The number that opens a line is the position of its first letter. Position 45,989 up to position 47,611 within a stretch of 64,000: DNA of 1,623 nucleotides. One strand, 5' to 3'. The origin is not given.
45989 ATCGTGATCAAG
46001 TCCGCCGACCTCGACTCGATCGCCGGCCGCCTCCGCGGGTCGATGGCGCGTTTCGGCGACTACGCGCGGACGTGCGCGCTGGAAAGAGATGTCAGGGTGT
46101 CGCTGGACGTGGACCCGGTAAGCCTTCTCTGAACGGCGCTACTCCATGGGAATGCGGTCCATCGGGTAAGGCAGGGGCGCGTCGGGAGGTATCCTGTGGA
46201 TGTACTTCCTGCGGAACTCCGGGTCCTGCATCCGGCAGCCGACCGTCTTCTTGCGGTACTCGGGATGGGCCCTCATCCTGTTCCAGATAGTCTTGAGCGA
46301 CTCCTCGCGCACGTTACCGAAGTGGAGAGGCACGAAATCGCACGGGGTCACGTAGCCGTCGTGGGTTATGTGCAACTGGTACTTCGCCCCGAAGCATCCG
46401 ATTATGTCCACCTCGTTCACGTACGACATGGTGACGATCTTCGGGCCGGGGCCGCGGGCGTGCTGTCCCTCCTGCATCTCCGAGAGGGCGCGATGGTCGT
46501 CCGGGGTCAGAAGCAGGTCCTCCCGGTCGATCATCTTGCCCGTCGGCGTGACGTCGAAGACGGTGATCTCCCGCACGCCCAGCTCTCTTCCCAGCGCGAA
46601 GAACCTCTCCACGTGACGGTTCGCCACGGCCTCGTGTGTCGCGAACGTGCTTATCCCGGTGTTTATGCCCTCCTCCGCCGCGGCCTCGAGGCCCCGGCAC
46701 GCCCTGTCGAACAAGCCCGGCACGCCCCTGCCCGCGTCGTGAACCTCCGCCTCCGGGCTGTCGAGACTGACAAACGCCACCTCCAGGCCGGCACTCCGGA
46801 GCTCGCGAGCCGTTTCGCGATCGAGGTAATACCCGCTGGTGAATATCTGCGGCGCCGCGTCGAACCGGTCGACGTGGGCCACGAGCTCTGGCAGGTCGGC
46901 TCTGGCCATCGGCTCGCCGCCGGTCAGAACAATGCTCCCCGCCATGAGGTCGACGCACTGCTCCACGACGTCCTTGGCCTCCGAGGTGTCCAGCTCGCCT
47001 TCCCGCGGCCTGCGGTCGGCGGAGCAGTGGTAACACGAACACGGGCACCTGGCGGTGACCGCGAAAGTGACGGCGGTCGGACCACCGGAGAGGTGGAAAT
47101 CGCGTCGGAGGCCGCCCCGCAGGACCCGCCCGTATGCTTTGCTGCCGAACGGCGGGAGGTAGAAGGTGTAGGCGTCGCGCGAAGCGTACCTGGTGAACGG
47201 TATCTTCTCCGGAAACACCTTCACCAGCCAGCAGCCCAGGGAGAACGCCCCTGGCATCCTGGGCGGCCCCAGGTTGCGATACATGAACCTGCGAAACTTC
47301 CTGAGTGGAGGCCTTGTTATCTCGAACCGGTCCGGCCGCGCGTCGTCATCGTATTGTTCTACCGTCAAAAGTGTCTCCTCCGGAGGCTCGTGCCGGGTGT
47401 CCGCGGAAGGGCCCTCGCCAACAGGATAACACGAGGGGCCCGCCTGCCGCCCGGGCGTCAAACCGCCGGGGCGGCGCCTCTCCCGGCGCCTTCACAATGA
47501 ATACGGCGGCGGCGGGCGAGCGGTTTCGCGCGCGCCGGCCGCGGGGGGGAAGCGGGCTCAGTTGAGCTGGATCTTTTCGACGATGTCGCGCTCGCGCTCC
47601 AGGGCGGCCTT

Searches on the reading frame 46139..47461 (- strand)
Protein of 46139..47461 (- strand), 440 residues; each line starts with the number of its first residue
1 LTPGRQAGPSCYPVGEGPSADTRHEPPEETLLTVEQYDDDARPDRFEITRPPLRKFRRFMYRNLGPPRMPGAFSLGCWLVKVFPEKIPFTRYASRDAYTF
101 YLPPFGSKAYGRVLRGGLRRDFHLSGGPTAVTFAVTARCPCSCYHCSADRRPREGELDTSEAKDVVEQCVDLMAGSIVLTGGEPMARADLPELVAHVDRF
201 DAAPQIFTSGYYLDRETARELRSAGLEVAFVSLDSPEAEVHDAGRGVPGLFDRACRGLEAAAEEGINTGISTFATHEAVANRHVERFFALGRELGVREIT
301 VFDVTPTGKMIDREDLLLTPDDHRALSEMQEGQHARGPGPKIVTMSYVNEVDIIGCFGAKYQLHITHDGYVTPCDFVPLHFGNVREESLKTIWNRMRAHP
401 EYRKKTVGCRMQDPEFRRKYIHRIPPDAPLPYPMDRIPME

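Call 3: search_protein_families(library=pfam, proteins=[window:46139-47461:-], max_evalue=0.01)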
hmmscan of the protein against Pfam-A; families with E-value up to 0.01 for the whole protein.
window:46139-47461:- (440 aa): 3 families
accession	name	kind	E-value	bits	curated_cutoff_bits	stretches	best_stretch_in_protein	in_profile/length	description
PF04055.27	Radical_SAM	-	2.1e-19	70.7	29.5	1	135-270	3-144/166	Radical SAM superfamily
PF13186.11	SPASM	-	7.7e-12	45.8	21.5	1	356-403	1-52/67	Iron-sulfur cluster-binding domain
PF13353.11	Fer4_12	-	0.0013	19.4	22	1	136-216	12-97/137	4Fe-4S single cluster domain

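Call 4: search_protein_families(library=ncbifam, proteins=[window:46139-47461:-], max_evalue=0.01)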
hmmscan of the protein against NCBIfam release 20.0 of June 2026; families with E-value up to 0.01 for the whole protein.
window:46139-47461:- (440 aa): 48 families (the best 25 are shown)
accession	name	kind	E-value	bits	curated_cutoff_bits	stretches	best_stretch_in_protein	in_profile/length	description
TIGR04545.1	rSAM_ahbD_hemeb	equivalog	1.4e-40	139.7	500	2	131-324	2-195/339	heme b synthase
TIGR04053.2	TIGR04053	equivalog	1.9e-34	119.5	395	2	127-323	6-203/366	TIGR04053 family radical SAM/SPASM domain-containing protein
TIGR04303.1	GeoRSP_rSAM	equivalog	3.2e-31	109.1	400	1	128-407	4-289/325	GeoRSP system radical SAM/SPASM protein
TIGR04055.1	rSAM_NirJ2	equivalog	4.6e-30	105.3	500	1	131-405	2-285/326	putative heme d1 biosynthesis radical SAM protein NirJ2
TIGR02109.1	PQQ_syn_pqqE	equivalog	4.8e-28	98.1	381.35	1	127-405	5-292/358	pyrroloquinoline quinone biosynthesis protein PqqE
TIGR04347.1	pseudo_SAM_Halo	equivalog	1.3e-27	97.1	525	1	131-325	40-233/390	TIGR04347 family pseudo-SAM/SPASM protein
TIGR04546.1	rSAM_ahbC_deAc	equivalog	1.5e-26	93.1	650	1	130-309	40-218/390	12,18-didecarboxysiroheme deacetylase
NF045574.1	sacti_mat_StsB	exception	2.7e-25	89.1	625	1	130-407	97-373/466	StsB family radical SAM/SPASM domain sactipeptide maturase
TIGR04054.1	rSAM_NirJ1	equivalog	4e-25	88.2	650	1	127-310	35-216/387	putative heme d1 biosynthesis radical SAM protein NirJ1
NF050035.1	rSAM_WgK_link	exception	1.7e-22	79.9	650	1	127-314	7-194/367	radical SAM/SPASM peptide maturase WgkB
TIGR03962.1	mycofact_rSAM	equivalog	9.8e-21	74.3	265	1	128-411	11-300/339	mycofactocin radical SAM maturase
TIGR04103.1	rSAM_nif11_3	equivalog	2.1e-20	72.7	725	1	133-326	9-200/412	nif11-class peptide radical SAM maturase 3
TIGR03913.1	rad_SAM_trio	equivalog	1.5e-19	69.7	591.75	1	128-322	18-210/477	GDL motif peptide-associated radical SAM/SPASM maturase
TIGR04133.1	rSAM_w_lipo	hypoth_equivalog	2.6e-19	69.4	425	1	133-395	28-302/350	TIGR04133 family radical SAM/SPASM protein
TIGR02668.1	moaA_archaeal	equivalog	1.1e-18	67.3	325.25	1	132-311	13-193/303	GTP 3',8-cyclase MoaA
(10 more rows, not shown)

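Call 12: find_homologous_proteins(query=window:46139-47461:-)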
Query window:46139-47461:- (440 aa): 336 proteins with E <= 0.001 among 8000 candidates; the best 120 are listed.
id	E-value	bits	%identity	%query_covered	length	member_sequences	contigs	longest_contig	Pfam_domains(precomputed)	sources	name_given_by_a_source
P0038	2.8e-256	869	100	85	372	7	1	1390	PF13186.12,PF04055.28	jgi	-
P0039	2.2e-225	767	83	86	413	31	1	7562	PF13186.12,PF04055.28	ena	-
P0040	8.7e-223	758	80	86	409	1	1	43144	PF13186.12,PF04055.28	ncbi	ncbi:MAG: radical SAM/SPASM domain-containing protein [Candidatus Geothermincolia bacterium]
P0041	7.3e-221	752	79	86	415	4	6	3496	PF13186.12,PF04055.28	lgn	-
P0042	8.9e-221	752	80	86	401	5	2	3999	PF13186.12,PF04055.28,PF13353.12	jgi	jgi:MoaA/NifB/PqqE/SkfB family radical SAM enzyme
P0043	1.5e-217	741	76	93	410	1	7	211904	PF13186.12,PF04055.28,PF13353.12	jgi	jgi:MoaA/NifB/PqqE/SkfB family radical SAM enzyme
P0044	2.0e-217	741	77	89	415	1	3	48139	PF13186.12,PF04055.28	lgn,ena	-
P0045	4.3e-217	740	77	90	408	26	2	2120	PF13186.12,PF04055.28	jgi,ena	-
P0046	6.3e-217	739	77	90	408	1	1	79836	PF13186.12,PF04055.28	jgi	jgi:MoaA/NifB/PqqE/SkfB family radical SAM enzyme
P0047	5.3e-214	729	79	86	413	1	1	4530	PF13186.12,PF04055.28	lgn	-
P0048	2.7e-213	727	77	86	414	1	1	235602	PF13186.12,PF04055.28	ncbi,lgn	-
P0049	3.3e-213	727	77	90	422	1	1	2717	PF13186.12,PF04055.28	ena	-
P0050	2.2e-212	724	78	89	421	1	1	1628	PF13186.12,PF04055.28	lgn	-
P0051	4.7e-210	716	75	94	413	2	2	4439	PF13186.12,PF04055.28,PF13353.12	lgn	-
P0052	1.0e-209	715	75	89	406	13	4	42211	PF13186.12,PF04055.28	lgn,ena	-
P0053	1.0e-209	715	75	87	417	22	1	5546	PF13186.12,PF04055.28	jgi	-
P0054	7.0e-209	713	77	87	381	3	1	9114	PF13186.12,PF04055.28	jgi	-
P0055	4.2e-208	710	80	85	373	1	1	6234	PF13186.12,PF04055.28,PF13353.12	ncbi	-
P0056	7.4e-208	709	76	86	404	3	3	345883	PF13186.12,PF04055.28,PF13353.12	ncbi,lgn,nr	ncbi:MAG: radical SAM protein [Actinobacteria bacterium]|nr:radical SAM protein [Actinomycetota bact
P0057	1.5e-207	708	74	86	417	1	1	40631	PF13186.12,PF04055.28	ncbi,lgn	-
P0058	8.6e-207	706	73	94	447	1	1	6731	PF13186.12,PF04055.28,PF13353.12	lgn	-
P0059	6.1e-205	700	73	86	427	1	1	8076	PF13186.12,PF04055.28,PF13353.12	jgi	jgi:MoaA/NifB/PqqE/SkfB family radical SAM enzyme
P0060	2.3e-204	698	72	86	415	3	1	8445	PF13186.12,PF04055.28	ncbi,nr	ncbi:MAG: radical SAM protein [Actinobacteria bacterium]|nr:radical SAM protein [Actinomycetota bact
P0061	3.0e-203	694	73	89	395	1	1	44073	PF13186.12,PF04055.28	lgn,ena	-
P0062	6.4e-203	693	72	91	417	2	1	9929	PF13186.12,PF04055.28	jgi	jgi:MoaA/NifB/PqqE/SkfB family radical SAM enzyme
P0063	1.6e-202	692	74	89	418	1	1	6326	PF13186.12,PF04055.28,PF13353.12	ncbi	-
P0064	2.4e-202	691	72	86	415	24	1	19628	PF13186.12,PF04055.28,PF13353.12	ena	-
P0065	7.2e-202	689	79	85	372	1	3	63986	PF13186.12,PF04055.28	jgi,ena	-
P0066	9.7e-202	689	72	91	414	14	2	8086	PF13186.12,PF04055.28,PF13353.12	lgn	-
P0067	1.6e-201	688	72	91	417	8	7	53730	PF13186.12,PF04055.28,PF13353.12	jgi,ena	-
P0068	1.7e-201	688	73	87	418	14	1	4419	PF13186.12,PF04055.28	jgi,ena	-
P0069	5.2e-201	687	71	87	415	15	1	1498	PF13186.12,PF04055.28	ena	-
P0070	1.7e-200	685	73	89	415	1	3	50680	PF13186.12,PF04055.28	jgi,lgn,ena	-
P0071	2.0e-200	685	72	86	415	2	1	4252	PF13186.12,PF04055.28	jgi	jgi:MoaA/NifB/PqqE/SkfB family radical SAM enzyme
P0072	1.3e-199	682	72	89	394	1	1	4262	PF13186.12,PF04055.28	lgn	-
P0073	1.3e-197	675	68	93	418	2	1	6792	PF13186.12,PF04055.28,PF13353.12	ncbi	-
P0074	1.3e-196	672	72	89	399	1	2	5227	PF13186.12,PF04055.28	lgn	-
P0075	1.5e-195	669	77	85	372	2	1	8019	PF13186.12,PF04055.28,PF13353.12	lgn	-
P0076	1.7e-195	668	72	89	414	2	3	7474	PF13186.12,PF04055.28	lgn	-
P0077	1.8e-194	665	68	93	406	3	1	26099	PF13186.12,PF04055.28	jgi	jgi:MoaA/NifB/PqqE/SkfB family radical SAM enzyme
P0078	6.5e-193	660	75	84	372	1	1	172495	PF13186.12,PF04055.28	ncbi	-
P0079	2.4e-192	658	74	85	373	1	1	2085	PF13186.12,PF04055.28,PF13353.12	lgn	-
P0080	2.1e-190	652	74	85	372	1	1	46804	PF13186.12,PF04055.28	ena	-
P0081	2.9e-180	618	69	85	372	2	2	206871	PF13186.12,PF04055.28,PF13353.12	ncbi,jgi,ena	-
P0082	1.0e-179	616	65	89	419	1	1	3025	PF13186.12,PF04055.28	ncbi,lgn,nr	ncbi:MAG: radical SAM protein [Actinomycetota bacterium]|nr:radical SAM protein [Actinomycetota bact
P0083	1.3e-153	530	79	65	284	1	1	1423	PF13186.12,PF04055.28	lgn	-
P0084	1.9e-146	507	76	65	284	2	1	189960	PF13186.12,PF04055.28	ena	-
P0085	3.3e-123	430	49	88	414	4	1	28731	PF13186.12,PF04055.28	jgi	-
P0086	3.9e-120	420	48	88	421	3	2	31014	PF13186.12,PF04055.28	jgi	jgi:MoaA/NifB/PqqE/SkfB family radical SAM enzyme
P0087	2.4e-119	417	48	87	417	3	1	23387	PF13186.12,PF04055.28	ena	-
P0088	7.5e-119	416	47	88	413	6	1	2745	PF13186.12,PF04055.28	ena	-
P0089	1.8e-117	411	48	87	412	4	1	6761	PF13186.12,PF04055.28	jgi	jgi:MoaA/NifB/PqqE/SkfB family radical SAM enzyme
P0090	2.2e-117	411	48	88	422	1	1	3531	PF13186.12,PF04055.28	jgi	jgi:MoaA/NifB/PqqE/SkfB family radical SAM enzyme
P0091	3.8e-117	410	47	87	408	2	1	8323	PF13186.12,PF04055.28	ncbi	-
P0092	4.2e-117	410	48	87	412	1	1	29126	PF13186.12,PF04055.28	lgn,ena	-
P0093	8.2e-117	409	48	88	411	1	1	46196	PF13186.12,PF04055.28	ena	-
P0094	9.5e-117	409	47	88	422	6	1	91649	PF13186.12,PF04055.28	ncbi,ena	-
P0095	1.5e-116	408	47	88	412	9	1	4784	PF13186.12,PF04055.28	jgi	jgi:MoaA/NifB/PqqE/SkfB family radical SAM enzyme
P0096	1.6e-116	408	48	88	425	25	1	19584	PF13186.12,PF04055.28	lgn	-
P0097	6.0e-116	406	47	88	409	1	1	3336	PF13186.12,PF04055.28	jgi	jgi:MoaA/NifB/PqqE/SkfB family radical SAM enzyme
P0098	6.4e-116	406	47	88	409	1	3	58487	PF13186.12,PF04055.28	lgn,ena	-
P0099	1.0e-115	405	47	91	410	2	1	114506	PF13186.12,PF04055.28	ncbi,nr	ncbi:MAG: hypothetical protein A2W01_01360 [Candidatus Solincola sediminis]|nr:MAG: hypothetical pro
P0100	2.3e-115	404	47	88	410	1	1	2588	PF13186.12,PF04055.28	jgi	jgi:MoaA/NifB/PqqE/SkfB family radical SAM enzyme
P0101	4.0e-115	403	47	88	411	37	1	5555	PF13186.12,PF04055.28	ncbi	-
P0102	7.8e-115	403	47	88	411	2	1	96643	PF13186.12,PF04055.28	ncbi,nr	ncbi:MAG: radical SAM protein [Actinomycetota bacterium]|nr:radical SAM protein [Actinomycetota bact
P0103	1.8e-114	401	48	88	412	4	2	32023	PF13186.12,PF04055.28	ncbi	-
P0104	6.1e-114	400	46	88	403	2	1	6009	PF13186.12,PF04055.28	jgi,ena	-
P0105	6.5e-113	396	46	87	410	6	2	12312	PF13186.12,PF04055.28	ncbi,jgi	jgi:MoaA/NifB/PqqE/SkfB family radical SAM enzyme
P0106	5.2e-110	387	49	80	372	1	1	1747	PF13186.12,PF04055.28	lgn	-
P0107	6.1e-110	386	48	82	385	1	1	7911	PF13186.12,PF04055.28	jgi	jgi:MoaA/NifB/PqqE/SkfB family radical SAM enzyme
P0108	2.1e-108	381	48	80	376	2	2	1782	PF13186.12,PF04055.28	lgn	-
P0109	1.1e-107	379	43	88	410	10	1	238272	PF13186.12,PF04055.28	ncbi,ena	-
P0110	2.5e-107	378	46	86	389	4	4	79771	PF13186.12,PF04055.28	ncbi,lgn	-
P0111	1.1e-100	356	48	77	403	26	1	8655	PF13186.12,PF04055.28,PF13353.12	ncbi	-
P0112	2.3e-100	355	47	77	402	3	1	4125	PF13186.12,PF04055.28,PF13353.12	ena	-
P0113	1.2e-99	352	46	79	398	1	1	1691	PF13186.12,PF04055.28,PF13353.12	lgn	-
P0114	1.6e-96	342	45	82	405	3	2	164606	PF13186.12,PF04055.28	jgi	-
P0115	3.4e-96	341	45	82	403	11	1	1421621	PF13186.12,PF04055.28,PF13353.12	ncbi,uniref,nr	ncbi:radical SAM protein [Methanopyrus sp. SNP6]|uniref:radical SAM protein n=1 Tax=Methanopyrus sp.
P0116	5.1e-96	341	46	82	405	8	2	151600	PF13186.12,PF04055.28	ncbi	-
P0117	1.4e-95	339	45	82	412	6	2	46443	PF13186.12,PF04055.28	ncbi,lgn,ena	-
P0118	4.7e-89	318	43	83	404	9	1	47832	PF13186.12,PF04055.28,PF13353.12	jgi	-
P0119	3.1e-87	312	45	78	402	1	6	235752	PF13186.12,PF04055.28,PF13353.12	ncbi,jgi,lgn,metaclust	jgi:MoaA/NifB/PqqE/SkfB family radical SAM enzyme|metaclust:\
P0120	3.4e-87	311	45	78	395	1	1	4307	PF13186.12,PF04055.28,PF13353.12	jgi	-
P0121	2.6e-86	309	46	77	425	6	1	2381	PF13186.12,PF04055.28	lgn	-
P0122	5.1e-86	308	44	78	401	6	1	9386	PF13186.12,PF04055.28,PF13353.12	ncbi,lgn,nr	ncbi:MAG: hypothetical protein PWR09_617 [Archaeoglobi archaeon]|nr:hypothetical protein [Archaeoglo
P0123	1.2e-85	306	44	79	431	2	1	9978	PF13186.12,PF04055.28,PF13353.12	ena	-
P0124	3.6e-85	305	43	79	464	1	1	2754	PF13186.12,PF04055.28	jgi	jgi:MoaA/NifB/PqqE/SkfB family radical SAM enzyme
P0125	3.8e-83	298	42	80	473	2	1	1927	PF13186.12,PF04055.28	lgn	-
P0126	4.3e-83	298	42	79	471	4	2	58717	PF13186.12,PF04055.28,PF13353.12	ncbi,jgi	-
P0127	3.7e-82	295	43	80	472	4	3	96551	PF13186.12,PF04055.28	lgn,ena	-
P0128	9.9e-81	290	39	81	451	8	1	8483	PF13186.12,PF04055.28,PF13353.12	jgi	-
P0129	1.7e-80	289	45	78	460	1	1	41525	PF13186.12,PF04055.28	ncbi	-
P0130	2.0e-80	289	41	84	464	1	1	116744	PF13186.12,PF04055.28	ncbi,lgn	-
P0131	3.5e-80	288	42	84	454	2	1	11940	PF13186.12,PF04055.28,PF13353.12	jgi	-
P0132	3.7e-80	288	42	78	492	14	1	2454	PF13186.12,PF04055.28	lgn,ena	-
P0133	1.3e-79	286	43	83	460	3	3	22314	PF13186.12,PF04055.28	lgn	-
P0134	1.3e-79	286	43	78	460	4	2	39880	PF13186.12,PF04055.28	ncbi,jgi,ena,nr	ncbi:MAG TPA: radical SAM protein [Phycisphaerae bacterium]|nr:radical SAM protein [Phycisphaerae ba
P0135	3.3e-79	285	42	78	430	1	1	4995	PF13186.12,PF04055.28,PF13353.12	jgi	-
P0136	3.4e-79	285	43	79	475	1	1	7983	PF13186.12,PF04055.28,PF13353.12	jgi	-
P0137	1.1e-78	283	42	78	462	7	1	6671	PF13186.12,PF04055.28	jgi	-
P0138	1.8e-78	283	42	79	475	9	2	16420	PF13186.12,PF04055.28,PF13353.12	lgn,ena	-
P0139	4.2e-78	281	41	85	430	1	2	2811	PF13186.12,PF04055.28,PF13353.12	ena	-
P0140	7.1e-78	281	45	77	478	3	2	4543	PF13186.12,PF04055.28,PF13353.12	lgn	-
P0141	7.2e-78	281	41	78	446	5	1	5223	PF13186.12,PF04055.28,PF13353.12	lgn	-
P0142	7.3e-78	281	42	78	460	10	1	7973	PF13186.12,PF04055.28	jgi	jgi:MoaA/NifB/PqqE/SkfB family radical SAM enzyme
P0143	8.9e-78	280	42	80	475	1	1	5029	PF13186.12,PF04055.28,PF13353.12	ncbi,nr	ncbi:MAG: radical SAM protein [Armatimonadetes bacterium]|nr:radical SAM protein [Armatimonadota bac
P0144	1.2e-77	280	42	79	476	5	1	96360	PF13186.12,PF04055.28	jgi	jgi:MoaA/NifB/PqqE/SkfB family radical SAM enzyme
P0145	3.4e-77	278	40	85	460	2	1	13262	PF13186.12,PF04055.28,PF13353.12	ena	-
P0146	4.8e-77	278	42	78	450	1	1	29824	PF13186.12,PF04055.28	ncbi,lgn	-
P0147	6.1e-77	278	41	78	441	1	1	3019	PF13186.12,PF04055.28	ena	-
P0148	6.6e-77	278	41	85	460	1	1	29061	PF13186.12,PF04055.28,PF13353.12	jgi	-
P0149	7.9e-77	277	42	78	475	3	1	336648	PF13186.12,PF04055.28,PF13353.12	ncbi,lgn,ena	-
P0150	8.6e-77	277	41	85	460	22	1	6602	PF13186.12,PF04055.28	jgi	-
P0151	8.8e-77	277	42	78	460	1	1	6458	PF13186.12,PF04055.28,PF13353.12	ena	-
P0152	9.3e-77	277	42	78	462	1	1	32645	PF13186.12,PF04055.28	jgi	jgi:MoaA/NifB/PqqE/SkfB family radical SAM enzyme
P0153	1.4e-76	276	41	79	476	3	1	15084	PF13186.12,PF04055.28,PF13353.12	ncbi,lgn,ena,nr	ncbi:MAG: radical SAM protein [Armatimonadetes bacterium]|nr:radical SAM protein [Armatimonadota bac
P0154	1.9e-76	276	45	77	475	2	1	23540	PF13186.12,PF04055.28,PF13353.12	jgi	jgi:MoaA/NifB/PqqE/SkfB family radical SAM enzyme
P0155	2.2e-76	276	43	78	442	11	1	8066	PF13186.12,PF04055.28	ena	-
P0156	2.3e-76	276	42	78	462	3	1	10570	PF13186.12,PF04055.28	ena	-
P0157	3.3e-76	275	40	85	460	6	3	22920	PF13186.12,PF04055.28,PF13353.12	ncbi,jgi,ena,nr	ncbi:MAG TPA: radical SAM protein [Phycisphaerae bacterium]|nr:radical SAM protein [Phycisphaerae ba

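Call 14: search_solved_structures(query=window:46139-47461:-, max_evalue=0.001)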
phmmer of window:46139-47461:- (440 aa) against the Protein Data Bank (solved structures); distinct sequences matched with E-value up to 0.001: 8.
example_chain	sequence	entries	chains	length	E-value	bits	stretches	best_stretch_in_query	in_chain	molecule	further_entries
7vob_C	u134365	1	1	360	1.1e-14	57.4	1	137-280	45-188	Cytosylglucuronate decarboxylase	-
7voc_C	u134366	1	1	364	1.2e-14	57.4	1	137-280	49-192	Cytosylglucuronate decarboxylase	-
6c8v_A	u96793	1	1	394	1e-09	41.1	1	126-404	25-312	Coenzyme PQQ synthesis protein E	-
6efn_A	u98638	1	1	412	2.3e-09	39.9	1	121-397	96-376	Sporulation killing factor maturation protein SkfB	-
8wm2_A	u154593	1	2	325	9.7e-07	31.3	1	133-260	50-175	Fe-S radical SAM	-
2fb2_A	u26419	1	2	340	0.00037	22.8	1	133-237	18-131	Molybdenum cofactor biosynthesis protein A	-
1tv7_A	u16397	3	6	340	0.00044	22.5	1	134-237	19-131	Molybdenum cofactor biosynthesis protein A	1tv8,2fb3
7tol_A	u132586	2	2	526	0.00076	21.8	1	132-247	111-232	glycerol dibiphytanyl glycerol tetraether - macrocyclic archaeol synthase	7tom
